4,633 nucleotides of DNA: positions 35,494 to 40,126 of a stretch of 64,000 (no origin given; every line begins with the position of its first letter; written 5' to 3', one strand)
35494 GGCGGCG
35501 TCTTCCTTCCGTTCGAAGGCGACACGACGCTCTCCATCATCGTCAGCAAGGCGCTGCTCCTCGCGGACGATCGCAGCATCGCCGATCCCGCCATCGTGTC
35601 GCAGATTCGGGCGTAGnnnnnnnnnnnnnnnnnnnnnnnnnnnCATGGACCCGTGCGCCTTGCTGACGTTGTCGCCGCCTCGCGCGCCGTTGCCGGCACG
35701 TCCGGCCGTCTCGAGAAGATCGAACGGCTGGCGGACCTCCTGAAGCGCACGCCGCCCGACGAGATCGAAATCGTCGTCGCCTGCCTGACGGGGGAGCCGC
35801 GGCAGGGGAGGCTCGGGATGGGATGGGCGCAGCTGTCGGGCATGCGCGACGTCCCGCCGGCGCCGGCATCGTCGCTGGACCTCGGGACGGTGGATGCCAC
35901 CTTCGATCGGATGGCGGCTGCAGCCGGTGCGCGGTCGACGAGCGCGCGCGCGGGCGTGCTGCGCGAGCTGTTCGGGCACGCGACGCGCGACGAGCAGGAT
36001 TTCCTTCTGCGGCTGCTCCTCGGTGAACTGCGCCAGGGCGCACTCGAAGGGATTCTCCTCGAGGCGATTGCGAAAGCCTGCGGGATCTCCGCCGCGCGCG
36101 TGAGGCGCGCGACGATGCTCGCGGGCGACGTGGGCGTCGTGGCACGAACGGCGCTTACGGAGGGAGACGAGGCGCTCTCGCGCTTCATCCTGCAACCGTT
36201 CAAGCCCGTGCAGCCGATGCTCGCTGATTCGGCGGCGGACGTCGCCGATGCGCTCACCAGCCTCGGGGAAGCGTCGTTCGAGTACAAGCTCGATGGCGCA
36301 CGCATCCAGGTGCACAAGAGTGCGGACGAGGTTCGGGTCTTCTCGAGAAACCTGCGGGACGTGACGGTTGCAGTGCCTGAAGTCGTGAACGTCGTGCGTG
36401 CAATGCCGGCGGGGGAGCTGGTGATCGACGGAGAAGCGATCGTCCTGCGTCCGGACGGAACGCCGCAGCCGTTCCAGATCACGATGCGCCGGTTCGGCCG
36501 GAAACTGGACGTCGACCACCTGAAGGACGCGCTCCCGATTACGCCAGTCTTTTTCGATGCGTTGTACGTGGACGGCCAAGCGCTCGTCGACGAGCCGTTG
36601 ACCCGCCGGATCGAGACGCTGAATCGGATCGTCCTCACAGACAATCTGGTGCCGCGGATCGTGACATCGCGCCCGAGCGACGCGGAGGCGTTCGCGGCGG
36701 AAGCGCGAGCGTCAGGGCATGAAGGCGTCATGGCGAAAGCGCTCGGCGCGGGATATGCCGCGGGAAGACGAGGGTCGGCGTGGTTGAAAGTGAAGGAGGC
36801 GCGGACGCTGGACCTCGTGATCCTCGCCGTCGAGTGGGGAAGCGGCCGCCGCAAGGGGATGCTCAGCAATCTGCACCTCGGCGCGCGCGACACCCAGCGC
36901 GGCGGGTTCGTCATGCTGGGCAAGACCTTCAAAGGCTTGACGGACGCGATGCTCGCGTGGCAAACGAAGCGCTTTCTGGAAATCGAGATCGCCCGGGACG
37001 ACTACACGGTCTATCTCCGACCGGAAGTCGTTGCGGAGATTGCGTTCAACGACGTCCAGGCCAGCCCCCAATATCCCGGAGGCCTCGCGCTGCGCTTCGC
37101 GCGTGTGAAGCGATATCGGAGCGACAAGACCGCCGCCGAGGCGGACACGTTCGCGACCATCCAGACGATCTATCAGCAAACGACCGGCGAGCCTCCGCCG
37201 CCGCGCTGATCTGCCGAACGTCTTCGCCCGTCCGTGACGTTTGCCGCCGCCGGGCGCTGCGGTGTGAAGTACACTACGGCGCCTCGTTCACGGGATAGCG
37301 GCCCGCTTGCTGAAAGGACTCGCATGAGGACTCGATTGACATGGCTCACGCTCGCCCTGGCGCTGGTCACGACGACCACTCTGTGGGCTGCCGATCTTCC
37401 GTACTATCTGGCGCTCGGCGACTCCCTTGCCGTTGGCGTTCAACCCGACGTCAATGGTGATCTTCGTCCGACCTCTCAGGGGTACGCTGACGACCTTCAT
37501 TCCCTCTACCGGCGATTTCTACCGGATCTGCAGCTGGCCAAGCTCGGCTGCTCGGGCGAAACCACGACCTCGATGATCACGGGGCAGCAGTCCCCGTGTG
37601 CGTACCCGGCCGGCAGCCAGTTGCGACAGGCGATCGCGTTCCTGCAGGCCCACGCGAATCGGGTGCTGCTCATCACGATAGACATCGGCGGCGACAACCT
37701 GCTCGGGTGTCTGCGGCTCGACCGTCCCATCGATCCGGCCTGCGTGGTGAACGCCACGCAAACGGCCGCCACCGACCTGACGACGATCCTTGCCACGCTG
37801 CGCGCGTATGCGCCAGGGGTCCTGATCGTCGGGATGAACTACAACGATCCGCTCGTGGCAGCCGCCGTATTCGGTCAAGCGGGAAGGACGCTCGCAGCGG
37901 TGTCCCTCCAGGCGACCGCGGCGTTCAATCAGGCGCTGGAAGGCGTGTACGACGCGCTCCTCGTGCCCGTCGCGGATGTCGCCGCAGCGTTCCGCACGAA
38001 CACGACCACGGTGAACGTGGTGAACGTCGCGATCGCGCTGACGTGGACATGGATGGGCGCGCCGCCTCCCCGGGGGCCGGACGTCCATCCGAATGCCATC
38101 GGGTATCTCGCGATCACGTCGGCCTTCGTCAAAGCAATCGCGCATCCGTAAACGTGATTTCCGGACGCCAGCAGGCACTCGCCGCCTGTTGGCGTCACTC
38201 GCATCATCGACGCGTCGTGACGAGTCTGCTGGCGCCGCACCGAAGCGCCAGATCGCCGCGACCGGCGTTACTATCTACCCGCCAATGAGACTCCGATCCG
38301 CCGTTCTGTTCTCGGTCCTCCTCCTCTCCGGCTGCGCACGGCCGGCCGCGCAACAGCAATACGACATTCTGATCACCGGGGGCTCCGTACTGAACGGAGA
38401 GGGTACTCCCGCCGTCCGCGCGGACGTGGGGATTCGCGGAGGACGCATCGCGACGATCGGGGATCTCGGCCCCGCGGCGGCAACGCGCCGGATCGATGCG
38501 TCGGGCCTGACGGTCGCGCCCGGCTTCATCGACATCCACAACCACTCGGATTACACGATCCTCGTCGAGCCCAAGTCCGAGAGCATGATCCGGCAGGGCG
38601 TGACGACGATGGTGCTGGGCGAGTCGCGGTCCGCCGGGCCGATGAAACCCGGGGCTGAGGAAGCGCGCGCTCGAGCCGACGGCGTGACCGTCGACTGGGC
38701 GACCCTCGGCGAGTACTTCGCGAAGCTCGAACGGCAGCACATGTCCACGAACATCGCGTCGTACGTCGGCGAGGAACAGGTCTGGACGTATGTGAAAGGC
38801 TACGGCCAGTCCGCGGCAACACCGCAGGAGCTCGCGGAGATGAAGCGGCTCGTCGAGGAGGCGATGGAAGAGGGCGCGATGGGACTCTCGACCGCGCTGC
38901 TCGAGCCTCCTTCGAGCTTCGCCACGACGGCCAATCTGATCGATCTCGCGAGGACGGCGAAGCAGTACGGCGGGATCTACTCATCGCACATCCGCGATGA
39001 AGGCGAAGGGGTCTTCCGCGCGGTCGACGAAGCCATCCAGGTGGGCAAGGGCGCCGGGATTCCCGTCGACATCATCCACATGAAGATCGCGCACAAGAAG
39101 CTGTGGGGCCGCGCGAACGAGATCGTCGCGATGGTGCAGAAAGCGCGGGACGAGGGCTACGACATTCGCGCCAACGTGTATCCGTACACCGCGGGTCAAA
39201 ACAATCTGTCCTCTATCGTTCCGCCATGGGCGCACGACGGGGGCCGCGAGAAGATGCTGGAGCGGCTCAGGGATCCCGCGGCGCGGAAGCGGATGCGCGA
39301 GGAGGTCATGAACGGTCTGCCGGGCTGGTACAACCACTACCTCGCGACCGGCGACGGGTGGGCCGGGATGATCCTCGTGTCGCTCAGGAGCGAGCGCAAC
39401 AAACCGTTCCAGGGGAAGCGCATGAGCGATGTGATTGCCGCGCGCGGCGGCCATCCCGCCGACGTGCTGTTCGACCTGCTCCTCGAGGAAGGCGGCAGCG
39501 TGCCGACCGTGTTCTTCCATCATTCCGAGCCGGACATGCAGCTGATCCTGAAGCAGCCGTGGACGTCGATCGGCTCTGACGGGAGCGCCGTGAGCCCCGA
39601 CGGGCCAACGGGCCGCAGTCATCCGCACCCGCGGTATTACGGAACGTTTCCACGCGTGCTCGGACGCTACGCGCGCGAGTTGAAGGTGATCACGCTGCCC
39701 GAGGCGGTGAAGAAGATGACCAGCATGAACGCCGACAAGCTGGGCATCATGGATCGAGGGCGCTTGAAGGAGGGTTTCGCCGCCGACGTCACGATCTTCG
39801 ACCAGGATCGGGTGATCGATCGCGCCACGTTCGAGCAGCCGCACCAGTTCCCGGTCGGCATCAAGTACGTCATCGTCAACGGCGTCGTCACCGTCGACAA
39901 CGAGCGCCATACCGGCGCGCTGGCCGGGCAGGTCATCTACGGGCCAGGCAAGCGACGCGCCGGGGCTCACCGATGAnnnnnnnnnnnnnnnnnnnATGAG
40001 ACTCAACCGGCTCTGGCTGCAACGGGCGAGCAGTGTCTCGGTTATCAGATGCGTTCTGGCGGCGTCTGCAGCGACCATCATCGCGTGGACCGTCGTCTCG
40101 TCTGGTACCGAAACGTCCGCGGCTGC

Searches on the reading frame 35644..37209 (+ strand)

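Call 51: search_protein_families(library=pfam, proteins=[window:35644-37209:+], max_evalue=0.001)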
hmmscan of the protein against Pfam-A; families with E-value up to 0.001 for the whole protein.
window:35644-37209:+ (521 aa): 3 families
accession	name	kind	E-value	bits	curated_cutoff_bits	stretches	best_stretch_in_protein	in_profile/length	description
PF01068.26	DNA_ligase_A_M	-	8.4e-46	156.7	26.2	1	191-384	1-204/204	ATP dependent DNA ligase domain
PF04675.19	DNA_ligase_A_N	-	3.4e-15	57.1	24.6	1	73-143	104-174/174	DNA ligase N terminus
PF04679.21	DNA_ligase_A_C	-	1e-13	51.9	27.5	1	403-495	1-94/94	ATP dependent DNA ligase C terminal region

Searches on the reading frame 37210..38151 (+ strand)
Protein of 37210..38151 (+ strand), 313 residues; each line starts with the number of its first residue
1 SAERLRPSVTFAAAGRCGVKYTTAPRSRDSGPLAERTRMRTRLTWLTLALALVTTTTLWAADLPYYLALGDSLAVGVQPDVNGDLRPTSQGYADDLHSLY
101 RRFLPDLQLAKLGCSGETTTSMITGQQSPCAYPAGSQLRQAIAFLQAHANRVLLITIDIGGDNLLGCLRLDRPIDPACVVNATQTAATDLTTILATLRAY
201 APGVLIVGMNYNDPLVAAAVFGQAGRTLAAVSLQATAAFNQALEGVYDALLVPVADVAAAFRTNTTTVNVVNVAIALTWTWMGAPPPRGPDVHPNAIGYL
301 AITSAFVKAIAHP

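Call 51: search_protein_families(library=pfam, proteins=[window:37210-38151:+], max_evalue=0.001)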
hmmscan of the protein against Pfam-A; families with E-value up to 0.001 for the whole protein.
window:37210-38151:+ (313 aa): 2 families
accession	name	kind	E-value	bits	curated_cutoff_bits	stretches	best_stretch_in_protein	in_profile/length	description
PF13472.12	Lipase_GDSL_2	-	1.3e-12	49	32.9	1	68-299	1-176/178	GDSL-like Lipase/Acylhydrolase family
PF00657.28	Lipase_GDSL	-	0.00018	22.2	23.6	1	66-303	1-205/208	GDSL-like Lipase/Acylhydrolase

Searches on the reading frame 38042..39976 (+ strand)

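Call 11: search_protein_families(library=pfam, proteins=[window:38042-39976:+], max_evalue=0.01)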
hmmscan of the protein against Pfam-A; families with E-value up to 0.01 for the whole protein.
window:38042-39976:+ (644 aa): 3 families
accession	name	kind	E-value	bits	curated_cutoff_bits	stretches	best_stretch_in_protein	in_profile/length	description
PF07969.17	Amidohydro_3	-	3.5e-29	103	29.7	1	151-618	3-472/472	Amidohydrolase family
PF01979.26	Amidohydro_1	-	1.6e-09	38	25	2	157-333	1-170/345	Amidohydrolase family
PF00449.26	Urease_alpha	-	0.005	17.6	23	0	103-148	62-105/121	Urease alpha-subunit, N-terminal domain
